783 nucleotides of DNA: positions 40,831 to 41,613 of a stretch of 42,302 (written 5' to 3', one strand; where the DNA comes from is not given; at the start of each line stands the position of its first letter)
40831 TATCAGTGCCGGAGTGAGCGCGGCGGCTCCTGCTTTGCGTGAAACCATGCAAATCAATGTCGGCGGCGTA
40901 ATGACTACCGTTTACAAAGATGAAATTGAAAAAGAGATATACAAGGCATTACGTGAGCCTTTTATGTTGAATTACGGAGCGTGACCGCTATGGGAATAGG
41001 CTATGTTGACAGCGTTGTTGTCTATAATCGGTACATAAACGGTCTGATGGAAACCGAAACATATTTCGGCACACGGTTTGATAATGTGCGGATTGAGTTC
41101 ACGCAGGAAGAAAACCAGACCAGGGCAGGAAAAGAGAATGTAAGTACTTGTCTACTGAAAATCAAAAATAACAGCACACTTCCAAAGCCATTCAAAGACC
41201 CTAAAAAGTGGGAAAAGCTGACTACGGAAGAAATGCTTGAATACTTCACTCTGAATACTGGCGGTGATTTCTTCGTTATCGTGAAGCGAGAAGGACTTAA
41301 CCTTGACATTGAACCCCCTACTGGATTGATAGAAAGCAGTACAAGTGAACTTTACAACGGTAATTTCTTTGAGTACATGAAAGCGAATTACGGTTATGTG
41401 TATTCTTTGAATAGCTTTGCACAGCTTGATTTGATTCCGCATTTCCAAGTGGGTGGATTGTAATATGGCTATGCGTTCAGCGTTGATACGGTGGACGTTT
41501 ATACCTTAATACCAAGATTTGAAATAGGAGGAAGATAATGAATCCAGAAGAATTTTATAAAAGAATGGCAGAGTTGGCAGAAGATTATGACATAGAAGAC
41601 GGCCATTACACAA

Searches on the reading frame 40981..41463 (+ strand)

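Call 7: search_protein_families(library=phrogs, proteins=[window:40981-41463:+], max_evalue=0.001)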
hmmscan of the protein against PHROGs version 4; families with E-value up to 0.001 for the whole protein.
window:40981-41463:+ (160 aa): 1 family
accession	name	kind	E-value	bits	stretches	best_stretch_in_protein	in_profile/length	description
phrog_3366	-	unknown function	4.5e-24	86.3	1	10-159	5-136/137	-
